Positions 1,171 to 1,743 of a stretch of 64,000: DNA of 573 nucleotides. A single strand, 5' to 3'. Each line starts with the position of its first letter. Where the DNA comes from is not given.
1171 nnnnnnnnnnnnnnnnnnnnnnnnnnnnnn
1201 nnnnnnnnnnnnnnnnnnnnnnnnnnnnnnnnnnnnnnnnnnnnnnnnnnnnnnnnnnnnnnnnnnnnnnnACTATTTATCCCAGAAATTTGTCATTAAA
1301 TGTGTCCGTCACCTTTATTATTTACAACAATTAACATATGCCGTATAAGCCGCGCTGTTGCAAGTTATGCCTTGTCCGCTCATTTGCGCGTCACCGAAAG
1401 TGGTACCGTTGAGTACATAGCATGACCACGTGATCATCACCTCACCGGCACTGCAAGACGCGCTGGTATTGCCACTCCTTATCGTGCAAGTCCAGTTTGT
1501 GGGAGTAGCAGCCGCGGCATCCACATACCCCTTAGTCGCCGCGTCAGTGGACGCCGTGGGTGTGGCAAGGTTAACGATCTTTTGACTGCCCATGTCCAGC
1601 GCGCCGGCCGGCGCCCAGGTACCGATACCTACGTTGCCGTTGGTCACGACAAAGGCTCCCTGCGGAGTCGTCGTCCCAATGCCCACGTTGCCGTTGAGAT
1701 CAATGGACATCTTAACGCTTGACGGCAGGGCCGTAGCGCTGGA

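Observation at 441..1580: Roughly 260-nt 3' module shared between the peptidase gene and the fibre gene at about 90 percent nucleotide identity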

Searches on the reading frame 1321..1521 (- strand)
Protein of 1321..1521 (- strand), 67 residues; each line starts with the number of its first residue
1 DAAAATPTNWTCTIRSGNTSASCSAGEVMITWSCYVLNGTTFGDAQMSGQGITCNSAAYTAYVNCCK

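Call 36: find_homologous_proteins(query=A4, max_evalue=0.1)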
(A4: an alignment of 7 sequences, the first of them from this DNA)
Query A4 (7 sequences) (67 aa, profile of the alignment): 6 proteins with E <= 0.1 among 552 candidates.
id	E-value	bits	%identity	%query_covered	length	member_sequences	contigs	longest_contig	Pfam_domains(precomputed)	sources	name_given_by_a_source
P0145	2.1e-17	81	40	63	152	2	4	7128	-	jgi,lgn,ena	-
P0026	8.8e-16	76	29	76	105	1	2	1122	-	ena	-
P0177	2.3e-14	72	46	100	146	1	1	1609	-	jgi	jgi:hypothetical protein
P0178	4.3e-13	68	32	99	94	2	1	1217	-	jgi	-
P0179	6.5e-13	67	32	93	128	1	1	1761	-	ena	-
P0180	1.3e-12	66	33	93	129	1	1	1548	-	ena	-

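Call 51: search_solved_structures(query=A4, max_evalue=10, show_alignments=3)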
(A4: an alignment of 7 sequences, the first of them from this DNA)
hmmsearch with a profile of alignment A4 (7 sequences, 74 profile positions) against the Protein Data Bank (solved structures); distinct sequences matched with E-value up to 10: 4.
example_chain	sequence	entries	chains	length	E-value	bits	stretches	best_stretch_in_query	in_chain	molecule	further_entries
5a9q_6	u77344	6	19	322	0.79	13.7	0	24-45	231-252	PROTEIN SEC13 HOMOLOG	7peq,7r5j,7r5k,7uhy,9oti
4dag_A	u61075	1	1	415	6.5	10.8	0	47-64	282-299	Fusion glycoprotein F0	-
9lvj_H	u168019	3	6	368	6.6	10.8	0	24-45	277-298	Protein SEC13 homolog | Isoform 3 of Protein SEC13 homolog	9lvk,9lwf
8t9z_A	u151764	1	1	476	9.8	10.2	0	47-64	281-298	Fusion glycoprotein F0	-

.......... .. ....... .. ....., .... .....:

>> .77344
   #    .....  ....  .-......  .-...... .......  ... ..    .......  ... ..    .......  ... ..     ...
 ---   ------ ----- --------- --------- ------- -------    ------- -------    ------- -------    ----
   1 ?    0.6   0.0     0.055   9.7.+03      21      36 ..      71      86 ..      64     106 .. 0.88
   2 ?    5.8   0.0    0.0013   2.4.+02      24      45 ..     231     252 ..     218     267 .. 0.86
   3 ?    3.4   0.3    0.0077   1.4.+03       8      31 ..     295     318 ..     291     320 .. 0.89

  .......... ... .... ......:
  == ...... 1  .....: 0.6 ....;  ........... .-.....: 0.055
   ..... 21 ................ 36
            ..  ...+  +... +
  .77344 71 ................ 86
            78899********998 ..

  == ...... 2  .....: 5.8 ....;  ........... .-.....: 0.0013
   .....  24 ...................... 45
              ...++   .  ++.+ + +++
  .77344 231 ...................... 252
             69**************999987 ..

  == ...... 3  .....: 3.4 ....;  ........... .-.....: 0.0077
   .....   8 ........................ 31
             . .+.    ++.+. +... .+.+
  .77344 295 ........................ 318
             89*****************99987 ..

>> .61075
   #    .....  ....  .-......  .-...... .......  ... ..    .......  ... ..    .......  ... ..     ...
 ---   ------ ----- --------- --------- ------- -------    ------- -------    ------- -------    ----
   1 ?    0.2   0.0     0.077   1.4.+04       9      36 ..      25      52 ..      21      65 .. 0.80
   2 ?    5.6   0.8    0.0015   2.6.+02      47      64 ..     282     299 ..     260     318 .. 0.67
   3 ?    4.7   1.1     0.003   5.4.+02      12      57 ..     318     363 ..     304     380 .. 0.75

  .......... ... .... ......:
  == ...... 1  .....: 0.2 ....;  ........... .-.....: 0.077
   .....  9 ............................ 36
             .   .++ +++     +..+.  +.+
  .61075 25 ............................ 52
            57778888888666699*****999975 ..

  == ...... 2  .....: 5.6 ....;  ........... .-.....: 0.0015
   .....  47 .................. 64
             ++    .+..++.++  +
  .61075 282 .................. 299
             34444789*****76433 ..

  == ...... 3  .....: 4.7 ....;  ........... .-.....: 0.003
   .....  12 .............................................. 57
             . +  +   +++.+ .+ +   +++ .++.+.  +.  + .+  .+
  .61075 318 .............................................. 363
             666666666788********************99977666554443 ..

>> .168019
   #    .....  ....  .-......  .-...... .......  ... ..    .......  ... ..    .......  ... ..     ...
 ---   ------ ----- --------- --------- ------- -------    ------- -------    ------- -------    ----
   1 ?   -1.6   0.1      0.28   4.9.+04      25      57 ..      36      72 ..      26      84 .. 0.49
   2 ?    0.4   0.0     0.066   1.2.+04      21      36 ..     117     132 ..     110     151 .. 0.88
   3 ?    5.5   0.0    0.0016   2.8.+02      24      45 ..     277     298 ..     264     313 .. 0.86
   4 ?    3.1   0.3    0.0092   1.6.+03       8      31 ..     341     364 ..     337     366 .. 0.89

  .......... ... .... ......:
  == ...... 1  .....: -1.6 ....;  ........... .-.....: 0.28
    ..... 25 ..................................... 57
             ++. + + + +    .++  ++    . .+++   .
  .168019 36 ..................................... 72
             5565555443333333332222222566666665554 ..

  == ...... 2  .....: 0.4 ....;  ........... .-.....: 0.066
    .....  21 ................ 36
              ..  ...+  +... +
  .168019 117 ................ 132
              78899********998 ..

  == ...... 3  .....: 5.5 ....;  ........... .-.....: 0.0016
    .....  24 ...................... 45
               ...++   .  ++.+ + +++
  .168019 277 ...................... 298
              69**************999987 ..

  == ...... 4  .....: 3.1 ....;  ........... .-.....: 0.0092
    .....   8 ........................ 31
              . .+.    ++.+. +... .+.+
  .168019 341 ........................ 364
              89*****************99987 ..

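Call 52: search_protein_families(library=pfam, alignment_id=A4, max_evalue=10)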
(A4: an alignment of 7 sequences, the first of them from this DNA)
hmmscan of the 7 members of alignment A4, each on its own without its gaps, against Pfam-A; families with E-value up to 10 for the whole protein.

A. member 1, seq(67 aa): 0 families

B. families by the number of members that match (of 7 scanned): 0 families

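Call 67: find_related_loci(query=A9, collection=metagenome_contigs, flank=10000)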
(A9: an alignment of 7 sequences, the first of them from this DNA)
Query A9 (67 aa) in metagenome_contigs; peptide patterns used: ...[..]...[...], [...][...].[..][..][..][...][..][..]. (x = any residue, [..] = any of these).
127 stretches matched a pattern; 9 encode a relative of the query (tblastn E <= 1e-3); 9 distinct loci.
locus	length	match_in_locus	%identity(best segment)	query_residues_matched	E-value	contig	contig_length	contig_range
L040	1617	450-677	33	2-67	9e-8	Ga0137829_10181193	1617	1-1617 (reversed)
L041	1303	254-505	33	4-67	7e-7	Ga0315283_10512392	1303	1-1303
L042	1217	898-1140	32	1-66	1e-6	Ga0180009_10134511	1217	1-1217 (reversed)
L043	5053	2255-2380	40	2-38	2e-6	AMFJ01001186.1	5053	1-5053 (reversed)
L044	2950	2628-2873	33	1-66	3e-6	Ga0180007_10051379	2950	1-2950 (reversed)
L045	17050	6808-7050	33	1-66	5e-6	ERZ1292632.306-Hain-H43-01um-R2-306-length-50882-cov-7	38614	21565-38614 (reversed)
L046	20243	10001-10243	33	1-66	5e-6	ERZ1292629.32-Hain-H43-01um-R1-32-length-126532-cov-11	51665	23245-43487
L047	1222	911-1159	31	1-67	5e-5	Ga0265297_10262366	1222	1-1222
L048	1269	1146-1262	38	5-34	5e-5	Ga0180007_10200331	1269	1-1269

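Call 86: find_related_loci(query=A9, collection=viral_contigs, flank=5000)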
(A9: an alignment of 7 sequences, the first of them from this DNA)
Query A9 (67 aa) in viral_contigs; peptide patterns used: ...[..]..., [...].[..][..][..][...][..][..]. (x = any residue, [..] = any of these).
60 stretches matched a pattern, but none encodes a relative of the query by tblastn (E <= 1e-3).

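Call 96: search_protein_families(library=pfam, proteins=[L046:10920-12668:+, L046:8221-9168:+, L046:10216-10839:+], max_evalue=0.01)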
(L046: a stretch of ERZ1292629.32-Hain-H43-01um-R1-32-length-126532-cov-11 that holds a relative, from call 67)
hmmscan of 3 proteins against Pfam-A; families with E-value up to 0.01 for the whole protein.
L046:10920-12668:+ (582 aa): 6 families
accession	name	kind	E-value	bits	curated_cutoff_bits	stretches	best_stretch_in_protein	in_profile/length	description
PF00437.27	T2SSE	-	5.9e-118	394.2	24.9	1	181-578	4-370/370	Type II/IV secretion system protein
PF05157.20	MshEN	-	2.6e-12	47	23.1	1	60-146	1-88/90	MshEN domain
PF25199.1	nSTAND_NTPase5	-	0.0015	18.8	34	1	306-356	27-79/145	Novel STAND NTPase 5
PF03804.19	DUF325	-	0.0018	18.5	28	1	137-180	3-46/137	Viral proteins of unknown function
PF13401.12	AAA_22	-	0.0021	18.8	27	1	319-375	5-56/130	AAA domain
PF13555.12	AAA_29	-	0.0045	17.1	27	0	318-343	21-46/61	P-loop containing region of AAA domain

L046:8221-9168:+ (315 aa): 0 families

L046:10216-10839:+ (207 aa): 1 family
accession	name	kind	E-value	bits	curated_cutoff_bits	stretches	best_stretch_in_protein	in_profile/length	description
PF10502.14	Peptidase_S26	-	1.8e-10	41.5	22.9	1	53-206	19-164/168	Signal peptidase, peptidase S26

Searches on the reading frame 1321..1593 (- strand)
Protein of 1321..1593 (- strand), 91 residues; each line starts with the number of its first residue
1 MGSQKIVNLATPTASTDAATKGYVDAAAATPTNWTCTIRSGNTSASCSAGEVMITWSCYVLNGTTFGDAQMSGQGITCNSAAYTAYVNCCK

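Call 44: predict_structure(alignment_id=A5)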
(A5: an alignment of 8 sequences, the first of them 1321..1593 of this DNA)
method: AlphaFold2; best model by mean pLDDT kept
length: 91 residues; sequences in the alignment: 8
mean_pLDDT: 67.4   pTM: 0.54
mean pLDDT of the five models: 67.4, 66.7, 66.1, 65.8, 65.7
residues with pLDDT >= 90: 4; 70-90: 46; 50-70: 12; < 50: 29
segments of 3 or more residues with pLDDT < 50: 1-5, 7-30
pLDDT, mean of each block of 10 residues (from residue 1): 41 41 42 75 88 82 68 86 83 81
secondary structure, 60 per line:
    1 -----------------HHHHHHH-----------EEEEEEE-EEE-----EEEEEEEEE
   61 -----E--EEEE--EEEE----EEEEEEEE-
elements in order: H18-24 E36-42 E44-46 E52-60 E69-72 E75-78 E83-90

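Call 69: fold_search(model_id=the predicted structure, library=viral)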
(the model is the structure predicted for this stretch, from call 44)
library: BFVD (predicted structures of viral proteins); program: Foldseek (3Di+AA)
matches with E <= 10: 440; with E <= 0.001: 0
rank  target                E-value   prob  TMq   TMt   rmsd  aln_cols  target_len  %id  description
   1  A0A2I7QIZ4            1.8e-02  0.97  0.39  0.33   9.2        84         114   13  (no name in the UniProt tables at hand)
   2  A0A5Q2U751            2.1e-02  0.95  0.40  0.19  16.4       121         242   13  Tail fiber adaptor protein [Ralstonia phage Reminis]
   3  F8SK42                3.0e-02  0.99  0.39  0.12   4.1        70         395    8  Tail protein [Pseudomonas phage PhiPA3]
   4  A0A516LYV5            4.8e-02  0.69  0.34  0.09  12.0       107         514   20  (no name in the UniProt tables at hand)
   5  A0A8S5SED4            6.0e-02  0.84  0.32  0.16   4.9        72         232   11  Uncharacterized protein [Siphoviridae sp. ctnpt50]
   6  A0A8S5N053            1.1e-01  0.51  0.33  0.11  20.6       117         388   13  Dec protein, OB-Fold, Decoration, VIRAL PROTEIN [Siphoviridae sp. ctoMB99]
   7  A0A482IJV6            1.1e-01  0.51  0.31  0.27   5.4        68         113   12  Putative tail fiber protein [Escherichia phage Minorna]
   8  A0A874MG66            1.4e-01  0.51  0.33  0.05  14.4       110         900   21  Pectate lyase superfamily protein domain-containing protein [Synechococcus phage S-SRP01]
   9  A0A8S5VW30            1.5e-01  0.96  0.42  0.24   3.0        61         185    5  (no name in the UniProt tables at hand)
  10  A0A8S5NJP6            1.5e-01  0.75  0.38  0.33   4.4        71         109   11  Uncharacterized protein [Siphoviridae sp. cttFh17]
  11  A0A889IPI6            1.7e-01  0.92  0.41  0.19   3.4        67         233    7  (no name in the UniProt tables at hand)
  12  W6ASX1                1.7e-01  0.63  0.38  0.06  12.6        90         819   17  (no name in the UniProt tables at hand)
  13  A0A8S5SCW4            1.8e-01  0.96  0.41  0.23   2.8        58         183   19  Uncharacterized protein [Podoviridae sp. ct7Ex2]
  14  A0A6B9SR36            1.9e-01  0.60  0.33  0.08   6.1        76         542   16  (no name in the UniProt tables at hand)
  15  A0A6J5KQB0            1.9e-01  0.35  0.33  0.09  12.0        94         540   12  Tail fiber protein [uncultured Caudovirales phage]
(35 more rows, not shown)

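Call 84: fold_search(model_id=the predicted structure, library=pdb)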
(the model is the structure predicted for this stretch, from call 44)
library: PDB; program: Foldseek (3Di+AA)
matches with E <= 10: 246; with E <= 0.001: 0
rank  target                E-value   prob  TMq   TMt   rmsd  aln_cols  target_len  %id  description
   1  1rgx_C                4.6e-03  1.00  0.52  0.50  17.5        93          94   22  Crystal Structure of resisitin (released 2004-06-08)
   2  1rfx_A                5.2e-03  1.00  0.53  0.54  13.4        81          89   22  Crystal Structure of resisitin (released 2004-06-08)
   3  1rh7_A                7.3e-03  1.00  0.45  0.49  15.8        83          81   20  Crystal Structure of Resistin-like beta (released 2004-06-08)
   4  8fpq_B                7.2e-02  1.00  0.49  0.11   3.0        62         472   22  PCSK9 in complex with an inhibitor (released 2024-10-16)
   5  6u38_B                8.1e-02  1.00  0.49  0.10   3.0        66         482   20  PCSK9 in complex with a Fab and compound 8 (released 2019-11-06)
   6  7kfa_B                8.6e-02  1.00  0.50  0.11   3.0        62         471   22  PCSK9 in complex with PCSK9i a 13mer cyclic peptide LDLR disruptor (released 2021-11-10)
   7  3bps_A                1.0e-01  1.00  0.48  0.11   3.2        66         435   20  PCSK9:EGF-A complex (released 2008-02-12)
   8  6u3i_A                1.3e-01  1.00  0.49  0.09   2.9        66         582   20  Design of organo-peptides as bipartite PCSK9 antagonists (released 2020-02-05)
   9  4ne9_A                1.4e-01  1.00  0.50  0.10   2.8        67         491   18  PCSK9 in complex with LDLR peptide (released 2014-09-10)
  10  3sqo_A                1.6e-01  0.99  0.49  0.10   3.5        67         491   21  PCSK9 J16 Fab complex (released 2012-05-16)
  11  8fpo_B                1.7e-01  1.00  0.49  0.10   2.8        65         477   20  PCSK9 in complex with an inhibitor (released 2024-10-16)
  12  6u26_B                1.8e-01  1.00  0.48  0.10   3.0        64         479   20  PCSK9 in complex with compound 16 (released 2019-11-06)
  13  3m0c_B                1.9e-01  1.00  0.49  0.10   2.9        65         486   20  The X-ray Crystal Structure of PCSK9 in Complex with the LDL receptor (released 2011-03-16)
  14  8vdv_B                2.0e-01  1.00  0.49  0.10   2.8        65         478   20  pcsk9 in complex with inhibitor (released 2025-03-26)
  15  6u2n_B                2.0e-01  1.00  0.49  0.10   2.8        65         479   20  PCSK9 in complex with compound 4 (released 2019-11-06)
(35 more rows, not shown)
